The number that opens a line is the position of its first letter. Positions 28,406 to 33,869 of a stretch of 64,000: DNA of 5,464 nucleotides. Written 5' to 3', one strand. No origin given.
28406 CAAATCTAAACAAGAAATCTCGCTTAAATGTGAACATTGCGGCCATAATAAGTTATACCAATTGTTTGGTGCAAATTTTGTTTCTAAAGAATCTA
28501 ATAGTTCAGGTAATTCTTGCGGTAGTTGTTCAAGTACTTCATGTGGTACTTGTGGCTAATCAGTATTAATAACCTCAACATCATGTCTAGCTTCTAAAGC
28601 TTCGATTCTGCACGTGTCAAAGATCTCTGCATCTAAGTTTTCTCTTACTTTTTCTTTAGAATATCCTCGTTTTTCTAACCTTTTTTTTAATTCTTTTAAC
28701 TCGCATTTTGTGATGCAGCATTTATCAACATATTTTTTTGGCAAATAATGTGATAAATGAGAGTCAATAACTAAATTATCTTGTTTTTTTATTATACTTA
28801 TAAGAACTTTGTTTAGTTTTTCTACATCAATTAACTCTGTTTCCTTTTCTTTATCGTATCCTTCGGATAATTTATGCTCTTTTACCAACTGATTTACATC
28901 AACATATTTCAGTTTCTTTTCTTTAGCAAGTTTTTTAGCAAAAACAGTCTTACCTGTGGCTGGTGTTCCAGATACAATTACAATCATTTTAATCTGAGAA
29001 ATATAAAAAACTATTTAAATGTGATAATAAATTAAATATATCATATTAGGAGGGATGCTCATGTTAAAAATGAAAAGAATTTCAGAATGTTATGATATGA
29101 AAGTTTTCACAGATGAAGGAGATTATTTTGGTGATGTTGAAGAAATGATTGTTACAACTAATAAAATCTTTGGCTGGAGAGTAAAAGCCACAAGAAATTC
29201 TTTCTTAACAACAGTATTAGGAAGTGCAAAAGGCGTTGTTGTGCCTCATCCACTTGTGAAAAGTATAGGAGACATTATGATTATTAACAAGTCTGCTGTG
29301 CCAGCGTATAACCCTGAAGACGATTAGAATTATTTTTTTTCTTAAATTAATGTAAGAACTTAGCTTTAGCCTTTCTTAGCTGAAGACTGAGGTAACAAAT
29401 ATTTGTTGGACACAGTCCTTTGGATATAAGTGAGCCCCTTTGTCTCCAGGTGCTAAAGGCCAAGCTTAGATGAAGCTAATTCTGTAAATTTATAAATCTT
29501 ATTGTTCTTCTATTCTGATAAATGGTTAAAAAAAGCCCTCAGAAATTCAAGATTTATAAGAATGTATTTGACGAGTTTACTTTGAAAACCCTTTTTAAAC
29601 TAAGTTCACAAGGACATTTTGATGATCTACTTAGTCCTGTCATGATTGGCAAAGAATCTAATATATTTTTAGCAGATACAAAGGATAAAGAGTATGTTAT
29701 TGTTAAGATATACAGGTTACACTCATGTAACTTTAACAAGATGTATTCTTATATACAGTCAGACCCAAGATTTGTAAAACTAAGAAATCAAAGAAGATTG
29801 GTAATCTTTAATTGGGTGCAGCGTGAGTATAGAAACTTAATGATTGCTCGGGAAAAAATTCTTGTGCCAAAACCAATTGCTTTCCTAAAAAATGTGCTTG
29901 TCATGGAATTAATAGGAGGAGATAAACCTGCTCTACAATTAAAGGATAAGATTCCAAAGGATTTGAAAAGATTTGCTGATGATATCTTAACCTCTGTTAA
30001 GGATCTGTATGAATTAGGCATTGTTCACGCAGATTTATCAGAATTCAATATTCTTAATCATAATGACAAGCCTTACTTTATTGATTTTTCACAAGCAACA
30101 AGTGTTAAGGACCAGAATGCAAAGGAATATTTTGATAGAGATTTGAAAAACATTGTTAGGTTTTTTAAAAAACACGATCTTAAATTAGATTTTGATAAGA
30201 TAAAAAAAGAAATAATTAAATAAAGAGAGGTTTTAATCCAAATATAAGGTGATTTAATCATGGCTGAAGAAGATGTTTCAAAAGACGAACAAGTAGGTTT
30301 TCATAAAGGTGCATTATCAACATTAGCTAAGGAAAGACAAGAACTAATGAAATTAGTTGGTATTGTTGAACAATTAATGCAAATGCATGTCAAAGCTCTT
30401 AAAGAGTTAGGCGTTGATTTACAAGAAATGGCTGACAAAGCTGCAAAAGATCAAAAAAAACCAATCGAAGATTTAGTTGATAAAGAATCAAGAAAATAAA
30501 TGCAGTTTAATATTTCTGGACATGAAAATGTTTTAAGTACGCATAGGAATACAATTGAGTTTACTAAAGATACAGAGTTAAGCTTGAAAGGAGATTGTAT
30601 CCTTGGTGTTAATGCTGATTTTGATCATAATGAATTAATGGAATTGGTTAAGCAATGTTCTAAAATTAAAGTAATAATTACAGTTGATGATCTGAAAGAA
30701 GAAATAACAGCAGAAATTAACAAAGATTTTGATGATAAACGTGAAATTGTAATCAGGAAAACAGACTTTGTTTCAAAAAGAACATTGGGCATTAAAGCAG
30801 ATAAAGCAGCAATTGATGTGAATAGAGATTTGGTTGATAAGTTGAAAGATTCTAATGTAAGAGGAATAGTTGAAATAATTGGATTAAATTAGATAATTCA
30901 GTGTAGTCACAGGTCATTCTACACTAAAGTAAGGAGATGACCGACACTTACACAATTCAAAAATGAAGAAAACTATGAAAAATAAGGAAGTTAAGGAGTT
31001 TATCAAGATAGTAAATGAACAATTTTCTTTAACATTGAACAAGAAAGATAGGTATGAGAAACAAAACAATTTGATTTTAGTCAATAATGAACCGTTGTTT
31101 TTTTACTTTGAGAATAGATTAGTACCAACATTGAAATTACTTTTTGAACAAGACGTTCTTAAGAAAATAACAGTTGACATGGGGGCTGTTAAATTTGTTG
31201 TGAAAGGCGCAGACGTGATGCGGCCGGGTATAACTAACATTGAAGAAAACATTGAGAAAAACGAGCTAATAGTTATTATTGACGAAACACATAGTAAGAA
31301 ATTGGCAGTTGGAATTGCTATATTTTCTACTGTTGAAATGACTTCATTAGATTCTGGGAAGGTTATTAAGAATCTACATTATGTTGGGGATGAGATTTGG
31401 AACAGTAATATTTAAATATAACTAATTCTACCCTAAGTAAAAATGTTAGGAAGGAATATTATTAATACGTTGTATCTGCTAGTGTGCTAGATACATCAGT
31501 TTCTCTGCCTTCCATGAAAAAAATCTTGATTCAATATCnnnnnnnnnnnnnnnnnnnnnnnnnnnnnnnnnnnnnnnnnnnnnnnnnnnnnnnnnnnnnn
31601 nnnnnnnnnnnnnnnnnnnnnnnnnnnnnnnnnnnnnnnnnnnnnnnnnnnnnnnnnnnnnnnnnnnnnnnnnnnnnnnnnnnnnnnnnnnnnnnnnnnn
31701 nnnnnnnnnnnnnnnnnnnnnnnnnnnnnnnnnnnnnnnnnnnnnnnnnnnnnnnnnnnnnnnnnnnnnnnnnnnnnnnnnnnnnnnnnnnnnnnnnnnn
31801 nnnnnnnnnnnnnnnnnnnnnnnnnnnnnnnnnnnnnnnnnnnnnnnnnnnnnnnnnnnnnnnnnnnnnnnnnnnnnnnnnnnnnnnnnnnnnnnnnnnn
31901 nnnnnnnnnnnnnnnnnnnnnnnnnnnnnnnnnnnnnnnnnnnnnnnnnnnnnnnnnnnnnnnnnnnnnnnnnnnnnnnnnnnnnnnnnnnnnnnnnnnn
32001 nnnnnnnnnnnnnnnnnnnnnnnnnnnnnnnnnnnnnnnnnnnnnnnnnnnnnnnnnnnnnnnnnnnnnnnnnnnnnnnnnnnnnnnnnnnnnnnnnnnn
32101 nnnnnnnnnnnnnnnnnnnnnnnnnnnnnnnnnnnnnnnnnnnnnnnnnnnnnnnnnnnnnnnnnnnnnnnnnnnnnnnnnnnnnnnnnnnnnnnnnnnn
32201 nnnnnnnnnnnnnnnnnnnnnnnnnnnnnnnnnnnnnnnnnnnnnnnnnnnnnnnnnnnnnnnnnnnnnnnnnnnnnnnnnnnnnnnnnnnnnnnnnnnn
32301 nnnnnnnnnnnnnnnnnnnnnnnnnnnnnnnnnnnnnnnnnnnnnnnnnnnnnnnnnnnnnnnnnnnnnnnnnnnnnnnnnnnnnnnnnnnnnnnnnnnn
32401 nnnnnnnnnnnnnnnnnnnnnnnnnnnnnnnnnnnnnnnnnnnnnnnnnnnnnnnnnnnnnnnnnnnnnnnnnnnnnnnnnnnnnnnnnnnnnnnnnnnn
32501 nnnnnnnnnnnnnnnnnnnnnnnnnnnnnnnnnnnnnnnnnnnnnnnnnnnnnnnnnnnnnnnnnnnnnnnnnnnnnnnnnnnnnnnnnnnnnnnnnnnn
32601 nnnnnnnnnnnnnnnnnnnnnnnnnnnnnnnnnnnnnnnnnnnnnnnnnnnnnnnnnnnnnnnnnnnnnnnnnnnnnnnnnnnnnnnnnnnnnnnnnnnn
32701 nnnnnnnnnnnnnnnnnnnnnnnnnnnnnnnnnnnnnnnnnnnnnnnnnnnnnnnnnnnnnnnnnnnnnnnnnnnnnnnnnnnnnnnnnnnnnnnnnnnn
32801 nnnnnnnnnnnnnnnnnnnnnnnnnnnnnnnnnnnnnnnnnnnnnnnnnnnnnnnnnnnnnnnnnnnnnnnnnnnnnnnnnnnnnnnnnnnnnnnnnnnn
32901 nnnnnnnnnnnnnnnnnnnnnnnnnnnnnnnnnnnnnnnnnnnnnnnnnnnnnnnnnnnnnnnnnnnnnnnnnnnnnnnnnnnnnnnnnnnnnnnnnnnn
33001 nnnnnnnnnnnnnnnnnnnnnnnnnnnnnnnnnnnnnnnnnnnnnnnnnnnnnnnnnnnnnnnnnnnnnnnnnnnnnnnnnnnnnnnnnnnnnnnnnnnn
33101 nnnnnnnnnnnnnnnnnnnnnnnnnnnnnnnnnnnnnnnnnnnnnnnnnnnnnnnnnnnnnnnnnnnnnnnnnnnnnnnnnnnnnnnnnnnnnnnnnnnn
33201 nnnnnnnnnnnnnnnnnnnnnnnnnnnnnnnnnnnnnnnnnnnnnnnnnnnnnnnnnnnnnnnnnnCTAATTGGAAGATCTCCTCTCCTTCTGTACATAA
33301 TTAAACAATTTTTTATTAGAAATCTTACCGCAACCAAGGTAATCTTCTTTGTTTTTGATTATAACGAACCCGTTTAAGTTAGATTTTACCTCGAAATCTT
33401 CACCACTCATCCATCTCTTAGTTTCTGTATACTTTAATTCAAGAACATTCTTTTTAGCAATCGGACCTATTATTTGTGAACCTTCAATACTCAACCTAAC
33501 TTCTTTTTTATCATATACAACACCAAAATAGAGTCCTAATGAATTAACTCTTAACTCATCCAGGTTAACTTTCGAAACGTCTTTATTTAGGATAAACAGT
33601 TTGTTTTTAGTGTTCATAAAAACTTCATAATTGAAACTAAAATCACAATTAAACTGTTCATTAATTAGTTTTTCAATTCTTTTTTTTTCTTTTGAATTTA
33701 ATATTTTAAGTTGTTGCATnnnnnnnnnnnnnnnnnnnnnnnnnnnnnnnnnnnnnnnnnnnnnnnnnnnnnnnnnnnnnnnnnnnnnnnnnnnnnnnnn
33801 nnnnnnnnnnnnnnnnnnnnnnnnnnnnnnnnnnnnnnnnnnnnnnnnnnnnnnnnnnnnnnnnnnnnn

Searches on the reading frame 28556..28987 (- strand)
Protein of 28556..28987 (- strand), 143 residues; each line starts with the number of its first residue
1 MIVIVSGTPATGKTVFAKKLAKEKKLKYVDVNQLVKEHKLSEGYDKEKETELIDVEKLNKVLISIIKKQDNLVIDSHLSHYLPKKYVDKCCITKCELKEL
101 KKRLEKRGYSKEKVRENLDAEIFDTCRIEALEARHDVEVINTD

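Call 34: search_protein_families(library=pfam, proteins=[window:28556-28987:-], max_evalue=0.00001)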
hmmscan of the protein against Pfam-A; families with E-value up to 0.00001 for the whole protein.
window:28556-28987:- (143 aa): 3 families
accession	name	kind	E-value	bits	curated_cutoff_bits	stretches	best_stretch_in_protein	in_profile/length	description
PF13238.12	AAA_18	-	5.1e-24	85.6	29.4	1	3-124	1-128/128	AAA domain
PF13671.12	AAA_33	-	1.8e-06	28.7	27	0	3-76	2-77/143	AAA domain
PF13207.12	AAA_17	-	4.6e-06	27.4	27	1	7-98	2-113/136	AAA domain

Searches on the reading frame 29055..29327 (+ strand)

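Call 34: search_protein_families(library=pfam, proteins=[window:29055-29327:+], max_evalue=0.00001)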
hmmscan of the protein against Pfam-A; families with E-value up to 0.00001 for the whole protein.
window:29055-29327:+ (90 aa): 1 family
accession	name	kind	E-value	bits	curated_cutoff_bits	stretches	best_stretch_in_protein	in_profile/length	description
PF05239.21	PRC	-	2.2e-06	28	21.2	1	6-79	3-73/78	PRC-barrel domain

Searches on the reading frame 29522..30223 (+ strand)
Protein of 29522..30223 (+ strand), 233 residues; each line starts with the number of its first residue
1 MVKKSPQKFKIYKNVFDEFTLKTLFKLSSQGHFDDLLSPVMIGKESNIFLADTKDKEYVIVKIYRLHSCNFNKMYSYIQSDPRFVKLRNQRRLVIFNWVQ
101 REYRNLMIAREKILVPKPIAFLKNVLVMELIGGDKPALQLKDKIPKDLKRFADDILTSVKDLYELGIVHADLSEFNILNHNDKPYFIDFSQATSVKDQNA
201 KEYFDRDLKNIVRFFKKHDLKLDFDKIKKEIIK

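Call 34: search_protein_families(library=pfam, proteins=[window:29522-30223:+], max_evalue=0.00001)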
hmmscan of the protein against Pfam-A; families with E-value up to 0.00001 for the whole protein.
window:29522-30223:+ (233 aa): 2 families
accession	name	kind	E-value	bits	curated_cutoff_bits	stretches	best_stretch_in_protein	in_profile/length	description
PF01163.29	RIO1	-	2.4e-50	171.2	22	1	47-225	1-185/187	RIO domain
PF03109.22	ABC1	-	5.7e-06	26.1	22.9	0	103-204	120-226/244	ABC1 atypical kinase-like domain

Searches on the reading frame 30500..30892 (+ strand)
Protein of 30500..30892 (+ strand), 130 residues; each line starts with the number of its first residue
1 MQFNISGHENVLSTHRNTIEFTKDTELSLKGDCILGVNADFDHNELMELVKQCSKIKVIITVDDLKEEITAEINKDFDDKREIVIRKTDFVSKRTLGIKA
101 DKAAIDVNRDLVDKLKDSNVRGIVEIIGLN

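Call 34: search_protein_families(library=pfam, proteins=[window:30500-30892:+], max_evalue=0.00001)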
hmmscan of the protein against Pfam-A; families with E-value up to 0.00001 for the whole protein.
window:30500-30892:+ (130 aa): 1 family
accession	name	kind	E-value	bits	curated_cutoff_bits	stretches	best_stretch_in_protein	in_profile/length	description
PF04027.18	DUF371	-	4.7e-34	117.7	25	1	4-126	2-130/133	Domain of unknown function (DUF371)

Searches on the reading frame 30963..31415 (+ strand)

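Call 35: search_protein_families(library=pfam, proteins=[window:30963-31415:+], max_evalue=0.00001)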
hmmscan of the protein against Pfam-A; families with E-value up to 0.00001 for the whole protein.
window:30963-31415:+ (150 aa): 2 families
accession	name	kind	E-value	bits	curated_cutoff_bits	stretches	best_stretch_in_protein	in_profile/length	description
PF01472.26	PUA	-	4e-20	72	24.8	1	67-140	1-73/74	PUA domain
PF09183.16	DUF1947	-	2.7e-06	27.9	22.5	1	5-60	5-62/65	Domain of unknown function (DUF1947)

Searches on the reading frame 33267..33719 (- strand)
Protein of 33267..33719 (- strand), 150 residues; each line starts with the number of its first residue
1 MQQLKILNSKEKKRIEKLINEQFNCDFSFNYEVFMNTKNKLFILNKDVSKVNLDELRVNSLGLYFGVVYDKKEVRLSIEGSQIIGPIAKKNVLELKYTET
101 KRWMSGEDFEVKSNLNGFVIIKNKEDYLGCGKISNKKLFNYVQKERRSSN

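Call 35: search_protein_families(library=pfam, proteins=[window:33267-33719:-], max_evalue=0.00001)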
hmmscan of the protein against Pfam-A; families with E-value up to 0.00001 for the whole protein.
window:33267-33719:- (150 aa): 1 family
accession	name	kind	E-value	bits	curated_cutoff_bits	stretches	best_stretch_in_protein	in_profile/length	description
PF13636.12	Methyltranf_PUA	-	1.7e-10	41.2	27.6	1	101-147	2-48/49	RNA-binding PUA-like domain of methyltransferase RsmF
